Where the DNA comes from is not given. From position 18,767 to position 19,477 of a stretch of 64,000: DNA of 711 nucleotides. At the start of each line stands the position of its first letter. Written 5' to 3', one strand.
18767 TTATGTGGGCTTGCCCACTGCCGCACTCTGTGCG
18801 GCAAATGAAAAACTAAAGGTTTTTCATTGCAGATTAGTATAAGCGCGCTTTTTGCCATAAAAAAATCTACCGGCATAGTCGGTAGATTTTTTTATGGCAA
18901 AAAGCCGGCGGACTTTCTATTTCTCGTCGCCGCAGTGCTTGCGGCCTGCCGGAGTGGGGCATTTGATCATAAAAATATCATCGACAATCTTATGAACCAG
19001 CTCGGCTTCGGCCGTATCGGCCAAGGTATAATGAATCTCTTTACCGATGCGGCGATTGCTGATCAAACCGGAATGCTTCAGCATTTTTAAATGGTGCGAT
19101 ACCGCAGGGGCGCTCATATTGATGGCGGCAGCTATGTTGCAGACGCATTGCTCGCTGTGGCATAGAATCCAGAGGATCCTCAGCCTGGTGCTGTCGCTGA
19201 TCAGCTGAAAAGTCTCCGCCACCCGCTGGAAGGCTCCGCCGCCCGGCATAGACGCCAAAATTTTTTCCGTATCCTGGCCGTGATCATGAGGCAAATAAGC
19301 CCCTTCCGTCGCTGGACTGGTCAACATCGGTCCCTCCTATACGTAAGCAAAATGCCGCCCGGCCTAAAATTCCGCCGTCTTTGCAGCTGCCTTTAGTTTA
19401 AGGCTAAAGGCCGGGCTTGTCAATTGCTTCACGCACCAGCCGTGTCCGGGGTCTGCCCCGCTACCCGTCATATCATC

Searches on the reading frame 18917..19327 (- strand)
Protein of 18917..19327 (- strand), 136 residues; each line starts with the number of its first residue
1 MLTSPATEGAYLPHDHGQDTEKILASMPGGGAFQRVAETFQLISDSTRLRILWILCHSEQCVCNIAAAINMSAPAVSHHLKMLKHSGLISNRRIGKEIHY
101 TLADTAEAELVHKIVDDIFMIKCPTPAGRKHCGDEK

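Call 6: search_protein_families(library=pfam, proteins=[window:18917-19327:-])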
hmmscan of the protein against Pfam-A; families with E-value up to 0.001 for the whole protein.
window:18917-19327:- (136 aa): 3 families
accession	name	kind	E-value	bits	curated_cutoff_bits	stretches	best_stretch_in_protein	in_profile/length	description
PF01022.26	HTH_5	-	1.4e-16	60.5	22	1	45-90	1-46/47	Bacterial regulatory protein, arsR family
PF12840.13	HTH_20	-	3.4e-07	30.6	27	1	44-89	2-48/51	Helix-turn-helix domain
PF13412.12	HTH_24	-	0.00031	20.7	21.9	0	45-89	2-47/48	Winged helix-turn-helix DNA-binding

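Call 13: find_homologous_proteins(query=window:18917-19327:-)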
Query window:18917-19327:- (136 aa): 343 proteins with E <= 0.001 among 353 candidates; the best 120 are listed.
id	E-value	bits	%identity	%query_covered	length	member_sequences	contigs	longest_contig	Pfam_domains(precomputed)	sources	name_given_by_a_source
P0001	5.3e-87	307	100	100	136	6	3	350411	PF12840.14,PF01022.27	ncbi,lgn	-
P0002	2.5e-57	211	75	93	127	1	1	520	PF12840.14,PF01022.27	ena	-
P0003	4.4e-57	210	74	93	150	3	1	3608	PF12840.14,PF13412.13,PF01022.27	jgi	jgi:DNA-binding transcriptional ArsR family regulator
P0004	4.1e-55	203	76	88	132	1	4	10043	PF12840.14,PF01022.27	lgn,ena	-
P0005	2.6e-54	201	79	83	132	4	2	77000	PF12840.14,PF01022.27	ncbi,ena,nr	ncbi:MAG: metalloregulator ArsR/SmtB family transcription factor [Peptococcaceae bacterium]|nr:metal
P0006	2.8e-54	201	71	91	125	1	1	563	PF12840.14,PF13412.13,PF01022.27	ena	-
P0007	1.2e-53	199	73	91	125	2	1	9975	PF12840.14,PF13412.13,PF01022.27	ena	-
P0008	2.0e-53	198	74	87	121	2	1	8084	PF12840.14,PF13412.13,PF01022.27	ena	-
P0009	2.8e-53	197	74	85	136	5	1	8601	PF12840.14,PF01022.27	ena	-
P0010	3.0e-53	197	70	94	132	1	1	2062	PF12840.14,PF13412.13,PF01022.27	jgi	jgi:DNA-binding transcriptional ArsR family regulator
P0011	6.7e-53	196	76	83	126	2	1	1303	PF12840.14,PF13412.13,PF01022.27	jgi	-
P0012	6.4e-52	193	72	86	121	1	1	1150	PF12840.14,PF13412.13,PF01022.27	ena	-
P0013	9.7e-52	192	72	88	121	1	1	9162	PF12840.14,PF13412.13,PF01022.27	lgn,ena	-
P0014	1.5e-51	192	71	84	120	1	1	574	PF12840.14,PF13412.13,PF01022.27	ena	-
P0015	1.4e-50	189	70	88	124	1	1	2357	PF12840.14,PF13412.13,PF01022.27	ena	-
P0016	3.4e-50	187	74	84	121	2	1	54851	PF12840.14,PF13412.13,PF01022.27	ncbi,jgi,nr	ncbi:MAG: metalloregulator ArsR/SmtB family transcription factor [Clostridiales bacterium]|nr:metall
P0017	6.3e-50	187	71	90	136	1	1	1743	PF12840.14,PF13412.13,PF01022.27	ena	-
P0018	1.2e-49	186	71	84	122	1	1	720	PF12840.14,PF01022.27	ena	-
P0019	2.5e-49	185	73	84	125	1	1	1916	PF12840.14,PF13412.13,PF01022.27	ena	-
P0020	2.8e-49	185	69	86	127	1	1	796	PF12840.14,PF13412.13,PF01022.27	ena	-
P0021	3.4e-49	184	69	92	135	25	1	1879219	PF12840.14,PF13412.13,PF01022.27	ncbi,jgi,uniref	ncbi:ArsR/SmtB family transcription factor [Christensenella sp. MSJ-20]|uniref:ArsR/SmtB family tran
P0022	4.9e-49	184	74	84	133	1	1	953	PF12840.14,PF13412.13,PF01022.27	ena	-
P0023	1.0e-48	183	65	91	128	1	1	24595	PF12840.14,PF01022.27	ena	-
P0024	8.3e-48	180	68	92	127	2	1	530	PF12840.14,PF13412.13,PF01022.27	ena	-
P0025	2.2e-47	178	67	86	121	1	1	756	PF12840.14,PF01022.27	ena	-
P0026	9.5e-47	176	66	83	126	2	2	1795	PF12840.14,PF01022.27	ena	-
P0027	5.1e-46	174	65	84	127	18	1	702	PF12840.14,PF01022.27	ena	-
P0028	5.7e-46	174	69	83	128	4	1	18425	PF12840.14,PF01022.27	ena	-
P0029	6.8e-46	174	64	87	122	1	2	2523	PF12840.14,PF01022.27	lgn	-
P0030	1.1e-45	173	69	80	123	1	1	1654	PF12840.14,PF13412.13,PF01022.27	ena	-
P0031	1.5e-45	172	61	91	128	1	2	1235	PF12840.14,PF01022.27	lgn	-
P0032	1.9e-45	172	67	83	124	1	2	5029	PF12840.14,PF01022.27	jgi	jgi:DNA-binding transcriptional ArsR family regulator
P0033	4.3e-45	171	65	83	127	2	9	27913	PF12840.14,PF01022.27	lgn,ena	-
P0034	1.2e-44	170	60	88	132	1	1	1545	PF12840.14,PF13412.13,PF01022.27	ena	-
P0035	1.2e-44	170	78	73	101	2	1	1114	PF12840.14,PF13412.13,PF01022.27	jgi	-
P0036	1.3e-44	169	66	86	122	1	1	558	PF12840.14,PF01022.27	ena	-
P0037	1.5e-44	169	63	87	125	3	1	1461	PF12840.14,PF01022.27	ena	-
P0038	1.5e-44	169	63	85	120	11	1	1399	PF12840.14,PF01022.27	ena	-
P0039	1.7e-44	169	62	86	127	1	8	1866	PF12840.14,PF01022.27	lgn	-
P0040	3.7e-44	168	60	88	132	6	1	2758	PF12840.14,PF13412.13,PF01022.27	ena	-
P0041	1.3e-43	166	61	89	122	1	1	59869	PF12840.14,PF01022.27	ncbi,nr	ncbi:metalloregulator ArsR/SmtB family transcription factor [Clostridia bacterium OttesenSCG-928-O13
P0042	1.4e-43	166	60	87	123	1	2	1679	PF12840.14,PF01022.27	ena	-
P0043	2.2e-43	165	62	86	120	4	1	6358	PF12840.14,PF01022.27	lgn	-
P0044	2.8e-43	165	59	88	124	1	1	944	PF12840.14,PF01022.27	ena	-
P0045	4.4e-43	164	60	84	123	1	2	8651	PF12840.14,PF01022.27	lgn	-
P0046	5.2e-43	164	61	85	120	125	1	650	PF12840.14,PF01022.27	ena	-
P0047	7.5e-43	164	63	85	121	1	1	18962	PF12840.14,PF01022.27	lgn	-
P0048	7.5e-43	164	65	82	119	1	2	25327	PF12840.14,PF01022.27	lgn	-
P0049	8.8e-43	163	64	84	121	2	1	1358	PF12840.14,PF01022.27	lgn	-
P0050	1.2e-42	163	69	80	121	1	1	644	PF12840.14,PF13412.13,PF01022.27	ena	-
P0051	1.2e-42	163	63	87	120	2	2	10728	PF12840.14,PF01022.27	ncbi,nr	ncbi:MAG: metalloregulator ArsR/SmtB family transcription factor [Eubacteriales bacterium]|nr:metall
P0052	1.2e-42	163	63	82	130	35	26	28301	PF12840.14,PF01022.27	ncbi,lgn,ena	-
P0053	1.4e-42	163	62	84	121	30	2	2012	PF12840.14,PF13412.13,PF01022.27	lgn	-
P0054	1.5e-42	163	58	89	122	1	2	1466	PF12840.14,PF01022.27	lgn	-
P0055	1.8e-42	162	66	82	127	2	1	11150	PF12840.14,PF01022.27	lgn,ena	-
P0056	2.1e-42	162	64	82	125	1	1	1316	PF12840.14,PF01022.27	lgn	-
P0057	2.3e-42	162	66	82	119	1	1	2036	PF12840.14,PF01022.27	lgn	-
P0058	2.9e-42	162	61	85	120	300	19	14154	PF12840.14,PF01022.27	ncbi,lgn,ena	-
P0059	3.1e-42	162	61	84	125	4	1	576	PF12840.14,PF01022.27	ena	-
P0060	4.0e-42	161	63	84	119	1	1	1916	PF12840.14,PF01022.27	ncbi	-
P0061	4.4e-42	161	66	82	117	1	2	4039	PF12840.14,PF01022.27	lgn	-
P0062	4.5e-42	161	62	86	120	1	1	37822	PF12840.14,PF01022.27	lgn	-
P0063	5.1e-42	161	61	84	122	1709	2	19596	PF12840.14,PF01022.27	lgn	-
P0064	5.4e-42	161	68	78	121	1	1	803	PF12840.14,PF01022.27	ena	-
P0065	5.4e-42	161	61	85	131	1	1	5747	PF12840.14,PF13412.13,PF01022.27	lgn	-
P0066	5.5e-42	161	64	84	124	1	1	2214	PF12840.14,PF01022.27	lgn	-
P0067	6.9e-42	161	61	84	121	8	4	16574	PF12840.14,PF13412.13,PF01022.27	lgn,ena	-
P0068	7.0e-42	161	60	89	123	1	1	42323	PF12840.14,PF01022.27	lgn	-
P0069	7.4e-42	160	61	84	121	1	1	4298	PF12840.14,PF13412.13,PF01022.27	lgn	-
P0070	9.1e-42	160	64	82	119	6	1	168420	PF12840.14,PF01022.27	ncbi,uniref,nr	ncbi:metalloregulator ArsR/SmtB family transcription factor [Anaerovorax odorimutans]|uniref:Metallo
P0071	9.2e-42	160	64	82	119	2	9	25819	PF12840.14,PF01022.27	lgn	-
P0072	1.2e-41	160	61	84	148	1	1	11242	PF12840.14,PF01022.27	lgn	-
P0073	1.3e-41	160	60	90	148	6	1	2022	PF01047.29,PF12840.14,PF13412.13,PF01022.27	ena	-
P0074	1.4e-41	160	61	84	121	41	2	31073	PF12840.14,PF01022.27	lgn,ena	-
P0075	1.5e-41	160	64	82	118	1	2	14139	PF12840.14,PF01022.27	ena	-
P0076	1.5e-41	160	64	82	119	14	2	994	PF12840.14,PF01022.27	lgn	-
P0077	1.5e-41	160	64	82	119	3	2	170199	PF12840.14,PF01022.27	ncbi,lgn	-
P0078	2.0e-41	159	62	83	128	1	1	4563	PF12840.14,PF13412.13,PF01022.27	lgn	-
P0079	2.5e-41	159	59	89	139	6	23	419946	PF12840.14,PF13412.13,PF01022.27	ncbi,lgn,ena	-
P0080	2.5e-41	159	60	85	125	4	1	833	PF12840.14,PF13412.13,PF01022.27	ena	-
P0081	3.0e-41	158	62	83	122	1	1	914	PF12840.14,PF01022.27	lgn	-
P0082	3.2e-41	158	64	82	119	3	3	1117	PF12840.14,PF01022.27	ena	-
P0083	3.4e-41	158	61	84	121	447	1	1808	PF12840.14,PF01022.27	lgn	-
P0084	3.5e-41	158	60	84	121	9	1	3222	PF12840.14,PF01022.27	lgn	-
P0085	3.6e-41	158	60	89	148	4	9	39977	PF12840.14,PF13412.13,PF01022.27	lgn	-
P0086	3.6e-41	158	61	84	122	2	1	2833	PF12840.14,PF01022.27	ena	-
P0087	4.8e-41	158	63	82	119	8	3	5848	PF12840.14,PF01022.27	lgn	-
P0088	4.9e-41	158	62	85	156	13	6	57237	PF12840.14,PF13412.13,PF01022.27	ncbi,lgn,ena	-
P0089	5.2e-41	158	63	82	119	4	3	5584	PF12840.14,PF01022.27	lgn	-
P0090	6.1e-41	158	63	82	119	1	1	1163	PF12840.14,PF01022.27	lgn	-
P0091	6.2e-41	157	60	84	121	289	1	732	PF12840.14,PF01022.27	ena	-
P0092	6.4e-41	157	60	84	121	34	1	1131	PF12840.14,PF01022.27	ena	-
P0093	9.3e-41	157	60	84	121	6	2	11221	PF12840.14,PF01022.27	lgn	-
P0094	9.8e-41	157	57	87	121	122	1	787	PF12840.14,PF01022.27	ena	-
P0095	1.2e-40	157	58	85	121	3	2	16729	PF12840.14,PF01022.27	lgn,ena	-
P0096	1.2e-40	157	66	82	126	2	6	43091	PF12840.14,PF13412.13,PF01022.27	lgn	-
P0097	1.3e-40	156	64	82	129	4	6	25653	PF12840.14,PF01022.27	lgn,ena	-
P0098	1.6e-40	156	63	82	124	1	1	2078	PF12840.14,PF01022.27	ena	-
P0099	1.8e-40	156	58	84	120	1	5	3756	PF12840.14,PF13412.13,PF01022.27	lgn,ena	-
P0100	2.0e-40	156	61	82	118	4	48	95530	PF12840.14,PF13412.13,PF01022.27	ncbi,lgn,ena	-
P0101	2.0e-40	156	61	83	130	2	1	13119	PF01047.29,PF12840.14,PF13412.13,PF01022.27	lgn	-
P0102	2.2e-40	156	63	82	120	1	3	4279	PF12840.14,PF13412.13,PF01022.27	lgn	-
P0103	2.4e-40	156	64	82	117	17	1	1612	PF12840.14,PF01022.27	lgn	-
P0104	2.4e-40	156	63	82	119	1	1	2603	PF12840.14,PF01022.27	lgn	-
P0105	3.5e-40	155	57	88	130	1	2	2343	PF12840.14,PF01022.27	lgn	-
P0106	4.3e-40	155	56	83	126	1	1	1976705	PF12840.14,PF01022.27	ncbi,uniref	ncbi:metalloregulator ArsR/SmtB family transcription factor [Anaerolentibacter hominis]|uniref:ArsR/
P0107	5.7e-40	154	61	86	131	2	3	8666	PF01047.29,PF12840.14,PF13412.13,PF01022.27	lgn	-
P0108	6.0e-40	154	61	83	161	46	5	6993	PF12840.14,PF01022.27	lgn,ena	-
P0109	6.5e-40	154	63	82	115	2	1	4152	PF12840.14,PF01022.27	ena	-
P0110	7.2e-40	154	59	83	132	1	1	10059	PF12840.14,PF01022.27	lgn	-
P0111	7.4e-40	154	63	82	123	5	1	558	PF12840.14,PF13412.13,PF01022.27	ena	-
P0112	7.8e-40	154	60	83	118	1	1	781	PF12840.14,PF01022.27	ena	-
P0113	8.2e-40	154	60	85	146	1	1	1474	PF12840.14,PF13412.13,PF01022.27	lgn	-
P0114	8.2e-40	154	61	83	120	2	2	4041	PF12840.14,PF01022.27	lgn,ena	-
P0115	9.9e-40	154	61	83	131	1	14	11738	PF12840.14,PF01022.27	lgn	-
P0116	1.2e-39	153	59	85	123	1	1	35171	PF12840.14,PF01022.27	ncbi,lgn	-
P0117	2.3e-39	152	56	84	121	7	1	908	PF12840.14,PF01022.27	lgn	-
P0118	2.4e-39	152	58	88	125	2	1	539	PF12840.14,PF01022.27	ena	-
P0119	2.7e-39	152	61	80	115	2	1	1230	PF12840.14,PF13412.13,PF01022.27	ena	-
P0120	2.7e-39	152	73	66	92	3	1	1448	PF12840.14,PF13412.13,PF01022.27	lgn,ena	-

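Call 18: find_encoding_contigs(protein=P0005, flank=8000, max_places=3)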
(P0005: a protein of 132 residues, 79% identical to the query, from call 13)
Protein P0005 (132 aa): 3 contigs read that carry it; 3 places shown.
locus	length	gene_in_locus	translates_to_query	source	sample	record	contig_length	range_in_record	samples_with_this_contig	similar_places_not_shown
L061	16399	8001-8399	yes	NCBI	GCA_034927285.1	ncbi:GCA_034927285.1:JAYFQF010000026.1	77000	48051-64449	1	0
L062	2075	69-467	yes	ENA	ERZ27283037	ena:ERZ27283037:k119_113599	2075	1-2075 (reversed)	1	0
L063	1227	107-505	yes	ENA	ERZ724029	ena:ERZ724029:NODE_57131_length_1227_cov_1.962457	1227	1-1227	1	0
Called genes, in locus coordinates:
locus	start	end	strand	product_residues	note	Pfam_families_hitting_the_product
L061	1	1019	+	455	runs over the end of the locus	PF00324:AA_permease, PF13520:AA_permease_2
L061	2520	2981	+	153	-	PF17032:Zn_ribbon_15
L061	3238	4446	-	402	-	PF07907:YibE_F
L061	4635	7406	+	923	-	PF00403:HMA, PF00122:E1-E2_ATPase, PF00702:Hydrolase, PF08282:Hydrolase_3 (weak), PF00403:HMA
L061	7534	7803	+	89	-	PF02583:Trns_repr_metal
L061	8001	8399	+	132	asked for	PF01022:HTH_5, PF12840:HTH_20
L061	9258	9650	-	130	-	PF12844:HTH_19, PF13560:HTH_31, PF01381:HTH_3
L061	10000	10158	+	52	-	-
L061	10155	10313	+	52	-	-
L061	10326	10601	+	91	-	-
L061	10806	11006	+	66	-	PF13560:HTH_31 (weak), PF01381:HTH_3 (weak)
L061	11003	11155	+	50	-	-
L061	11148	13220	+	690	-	PF02914:DDE_2, PF09299:Mu-transpos_C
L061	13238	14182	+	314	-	PF13560:HTH_31 (weak), PF01381:HTH_3 (faint), PF13401:AAA_22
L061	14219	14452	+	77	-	-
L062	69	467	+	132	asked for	PF01022:HTH_5, PF12840:HTH_20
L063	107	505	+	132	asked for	PF01022:HTH_5, PF12840:HTH_20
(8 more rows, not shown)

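Call 19: find_encoding_contigs(protein=P0021, flank=8000, max_places=3)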
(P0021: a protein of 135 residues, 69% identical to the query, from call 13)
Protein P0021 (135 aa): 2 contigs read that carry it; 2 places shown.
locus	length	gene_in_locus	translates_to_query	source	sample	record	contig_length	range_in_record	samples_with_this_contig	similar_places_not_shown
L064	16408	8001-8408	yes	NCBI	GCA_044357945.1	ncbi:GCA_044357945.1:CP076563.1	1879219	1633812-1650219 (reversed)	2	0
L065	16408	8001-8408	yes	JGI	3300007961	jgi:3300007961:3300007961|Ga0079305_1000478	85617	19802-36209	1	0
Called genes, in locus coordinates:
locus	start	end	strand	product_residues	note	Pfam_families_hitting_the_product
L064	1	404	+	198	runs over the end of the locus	PF00583:Acetyltransf_1, PF13508:Acetyltransf_7, PF13673:Acetyltransf_10, PF08445:FR47 (weak)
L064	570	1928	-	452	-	PF09587:PGA_cap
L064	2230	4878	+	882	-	PF00171:Aldedh, PF13685:Fe-ADH_2 (faint), PF00465:Fe-ADH, PF25137:ADH_Fe_C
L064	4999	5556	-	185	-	PF04014:MazE_antitoxin, PF15714:SpoVT_C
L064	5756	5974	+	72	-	PF00403:HMA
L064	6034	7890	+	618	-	PF00122:E1-E2_ATPase, PF00702:Hydrolase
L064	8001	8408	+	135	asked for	PF12840:HTH_20, PF01022:HTH_5, PF13412:HTH_24 (faint)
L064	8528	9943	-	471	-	PF00639:Rotamase, PF13616:Rotamase_3 (weak)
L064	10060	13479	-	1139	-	PF17757:UvrB_inter, PF02559:CarD_TRCF_RID, PF00270:DEAD, PF04851:ResIII, PF00271:Helicase_C, PF03461:TRCF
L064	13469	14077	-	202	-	PF01195:Pept_tRNA_hydro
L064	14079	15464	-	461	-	PF00483:NTP_transferase, PF01128:IspD, PF12804:NTP_transf_3, PF24894:Hexapep_GlmU (faint), PF00132:Hexapep, PF25084:LbH_EIF2B, PF25087:GMPPB_C (weak), PF00132:Hexapep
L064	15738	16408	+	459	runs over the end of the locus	PF01225:Mur_ligase, PF08245:Mur_ligase_M, PF02875:Mur_ligase_C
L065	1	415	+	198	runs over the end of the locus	PF00583:Acetyltransf_1, PF13508:Acetyltransf_7, PF13673:Acetyltransf_10, PF08445:FR47 (weak)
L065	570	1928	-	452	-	PF09587:PGA_cap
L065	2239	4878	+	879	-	PF00171:Aldedh, PF13685:Fe-ADH_2 (faint), PF00465:Fe-ADH, PF25137:ADH_Fe_C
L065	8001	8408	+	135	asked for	PF12840:HTH_20, PF01022:HTH_5, PF13412:HTH_24 (faint)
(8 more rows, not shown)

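Call 20: find_encoding_contigs(protein=P0001, flank=10000, max_places=4)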
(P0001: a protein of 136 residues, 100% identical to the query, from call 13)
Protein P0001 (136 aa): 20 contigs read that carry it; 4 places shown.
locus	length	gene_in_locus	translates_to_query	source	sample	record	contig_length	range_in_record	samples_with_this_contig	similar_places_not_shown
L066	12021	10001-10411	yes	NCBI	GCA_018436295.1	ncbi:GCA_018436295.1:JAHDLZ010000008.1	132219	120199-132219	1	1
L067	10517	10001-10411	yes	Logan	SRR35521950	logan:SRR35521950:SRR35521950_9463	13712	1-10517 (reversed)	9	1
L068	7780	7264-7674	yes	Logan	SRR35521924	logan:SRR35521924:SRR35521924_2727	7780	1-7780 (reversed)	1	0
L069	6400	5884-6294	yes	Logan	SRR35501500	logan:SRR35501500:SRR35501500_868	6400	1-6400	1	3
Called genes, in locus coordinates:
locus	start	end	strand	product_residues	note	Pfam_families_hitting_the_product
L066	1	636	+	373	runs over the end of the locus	PF00005:ABC_tran, PF13304:AAA_21 (faint), PF00571:CBS (faint)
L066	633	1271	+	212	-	PF00528:BPD_transp_1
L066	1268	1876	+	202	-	PF00528:BPD_transp_1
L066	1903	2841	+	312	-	PF04069:OpuAC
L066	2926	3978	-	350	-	PF03706:LPG_synthase_TM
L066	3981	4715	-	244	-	PF01522:Polysacc_deac_1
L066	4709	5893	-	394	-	PF06925:MGDG_synth, PF04101:Glyco_tran_28_C (weak), PF00534:Glycos_transf_1, PF13692:Glyco_trans_1_4 (weak)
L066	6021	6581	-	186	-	PF02659:Mntp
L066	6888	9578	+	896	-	PF00403:HMA, PF00122:E1-E2_ATPase, PF00702:Hydrolase, PF08282:Hydrolase_3 (faint), PF00403:HMA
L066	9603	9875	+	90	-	PF02583:Trns_repr_metal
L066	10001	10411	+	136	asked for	PF12840:HTH_20 (weak), PF01022:HTH_5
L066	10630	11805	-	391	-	PF00005:ABC_tran, PF13304:AAA_21 (faint), PF00571:CBS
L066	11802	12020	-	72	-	?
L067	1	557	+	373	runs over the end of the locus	PF00005:ABC_tran, PF13304:AAA_21 (faint), PF00571:CBS (faint)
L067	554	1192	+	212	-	PF00528:BPD_transp_1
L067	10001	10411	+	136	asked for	PF12840:HTH_20 (weak), PF01022:HTH_5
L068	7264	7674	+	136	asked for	PF12840:HTH_20 (weak), PF01022:HTH_5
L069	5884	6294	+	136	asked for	PF12840:HTH_20 (weak), PF01022:HTH_5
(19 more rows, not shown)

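Call 27: find_encoding_contigs(protein=P0079, flank=6000, max_places=4)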
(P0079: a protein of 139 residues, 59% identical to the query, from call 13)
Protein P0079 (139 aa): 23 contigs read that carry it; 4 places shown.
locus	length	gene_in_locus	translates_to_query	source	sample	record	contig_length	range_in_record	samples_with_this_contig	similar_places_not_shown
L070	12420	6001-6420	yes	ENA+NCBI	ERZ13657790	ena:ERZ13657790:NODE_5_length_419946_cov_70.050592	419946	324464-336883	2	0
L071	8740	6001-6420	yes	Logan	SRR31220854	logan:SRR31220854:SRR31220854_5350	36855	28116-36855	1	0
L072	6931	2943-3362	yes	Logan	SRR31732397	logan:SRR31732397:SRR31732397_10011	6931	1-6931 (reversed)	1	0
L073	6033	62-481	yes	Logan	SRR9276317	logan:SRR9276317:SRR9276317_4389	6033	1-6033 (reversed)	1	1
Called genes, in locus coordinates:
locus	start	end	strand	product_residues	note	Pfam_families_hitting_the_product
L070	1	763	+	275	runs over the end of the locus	PF02361:CbiQ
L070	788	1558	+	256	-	PF01416:PseudoU_synth_1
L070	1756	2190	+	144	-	PF00572:Ribosomal_L13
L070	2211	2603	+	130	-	PF00380:Ribosomal_S9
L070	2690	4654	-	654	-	PF02743:dCache_1, PF18947:HAMP_2 (faint), PF00015:MCPsignal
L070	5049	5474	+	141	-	PF00293:NUDIX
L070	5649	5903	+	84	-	PF07282:Cas12f1-like_TNB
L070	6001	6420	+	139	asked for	PF01022:HTH_5, PF12840:HTH_20, PF13412:HTH_24 (weak)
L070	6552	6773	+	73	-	PF00403:HMA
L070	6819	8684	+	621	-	PF00122:E1-E2_ATPase, PF00702:Hydrolase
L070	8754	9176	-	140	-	PF00665:rve, PF13683:rve_3, PF13333:rve_2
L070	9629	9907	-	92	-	PF01527:HTH_Tnp_1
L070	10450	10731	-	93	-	PF15738:YafQ_toxin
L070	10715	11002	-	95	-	PF04221:RelB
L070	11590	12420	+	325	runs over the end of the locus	-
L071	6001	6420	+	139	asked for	PF01022:HTH_5, PF12840:HTH_20, PF13412:HTH_24 (weak)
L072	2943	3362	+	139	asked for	PF01022:HTH_5, PF12840:HTH_20, PF13412:HTH_24 (weak)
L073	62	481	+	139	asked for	PF01022:HTH_5, PF12840:HTH_20, PF13412:HTH_24 (weak)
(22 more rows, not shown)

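Call 28: find_encoding_contigs(protein=P0100, flank=6000, max_places=4)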
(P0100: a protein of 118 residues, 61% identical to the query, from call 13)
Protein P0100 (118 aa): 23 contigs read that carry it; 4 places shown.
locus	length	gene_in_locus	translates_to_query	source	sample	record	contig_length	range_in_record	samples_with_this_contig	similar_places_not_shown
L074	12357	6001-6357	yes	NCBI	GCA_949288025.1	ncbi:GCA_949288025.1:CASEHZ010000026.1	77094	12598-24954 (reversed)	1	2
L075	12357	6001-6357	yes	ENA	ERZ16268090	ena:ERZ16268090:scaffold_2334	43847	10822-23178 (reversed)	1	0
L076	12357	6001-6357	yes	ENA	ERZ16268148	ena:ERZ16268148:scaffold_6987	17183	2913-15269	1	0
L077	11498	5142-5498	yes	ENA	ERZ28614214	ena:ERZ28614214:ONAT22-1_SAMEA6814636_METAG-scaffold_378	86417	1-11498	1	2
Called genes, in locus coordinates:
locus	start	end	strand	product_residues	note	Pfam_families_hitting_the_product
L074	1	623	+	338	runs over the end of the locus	PF00535:Glycos_transf_2, PF10111:Glyco_tranf_2_2, PF13641:Glyco_tranf_2_3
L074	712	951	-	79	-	-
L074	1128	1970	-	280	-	-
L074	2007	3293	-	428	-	PF26745:SPM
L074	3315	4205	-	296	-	-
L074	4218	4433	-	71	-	-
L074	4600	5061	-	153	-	-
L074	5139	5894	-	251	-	-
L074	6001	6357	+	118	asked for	PF12840:HTH_20 (weak), PF13412:HTH_24 (weak), PF01022:HTH_5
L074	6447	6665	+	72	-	PF00403:HMA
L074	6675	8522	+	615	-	PF00122:E1-E2_ATPase, PF00702:Hydrolase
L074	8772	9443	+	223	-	PF00072:Response_reg, PF00486:Trans_reg_C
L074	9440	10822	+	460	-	PF00672:HAMP (faint), PF00512:HisKA, PF13581:HATPase_c_2 (weak), PF02518:HATPase_c, PF14501:HATPase_c_5 (weak)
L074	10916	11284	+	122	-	-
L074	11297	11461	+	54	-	-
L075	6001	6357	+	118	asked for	PF12840:HTH_20 (weak), PF13412:HTH_24 (weak), PF01022:HTH_5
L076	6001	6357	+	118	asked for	PF12840:HTH_20 (weak), PF13412:HTH_24 (weak), PF01022:HTH_5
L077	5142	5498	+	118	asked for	PF12840:HTH_20 (weak), PF13412:HTH_24 (weak), PF01022:HTH_5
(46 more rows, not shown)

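Call 29: find_encoding_contigs(protein=P0106, flank=6000, max_places=2)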
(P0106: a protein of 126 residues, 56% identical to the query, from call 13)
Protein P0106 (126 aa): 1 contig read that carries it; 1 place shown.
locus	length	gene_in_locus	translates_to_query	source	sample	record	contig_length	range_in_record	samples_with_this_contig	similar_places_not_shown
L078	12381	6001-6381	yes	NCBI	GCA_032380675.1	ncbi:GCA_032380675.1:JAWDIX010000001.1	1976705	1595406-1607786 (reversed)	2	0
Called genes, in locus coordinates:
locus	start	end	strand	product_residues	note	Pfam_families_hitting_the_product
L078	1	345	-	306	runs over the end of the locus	PF00126:HTH_1, PF03466:LysR_substrate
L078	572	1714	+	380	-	-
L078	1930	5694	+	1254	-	PF18072:FGAR-AT_linker (weak), PF02769:AIRS_C, PF13507:GATase_5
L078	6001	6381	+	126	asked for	PF01022:HTH_5, PF12840:HTH_20 (weak)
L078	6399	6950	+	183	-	PF01965:DJ-1_PfpI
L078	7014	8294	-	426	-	PF01235:Na_Ala_symp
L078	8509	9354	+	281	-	PF02368:Big_2, PF01520:Amidase_3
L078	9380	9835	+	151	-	PF00583:Acetyltransf_1, PF13673:Acetyltransf_10, PF13508:Acetyltransf_7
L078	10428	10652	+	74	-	PF00269:SASP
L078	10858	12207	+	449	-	PF02878:PGM_PMM_I, PF02879:PGM_PMM_II, PF02880:PGM_PMM_III, PF00408:PGM_PMM_IV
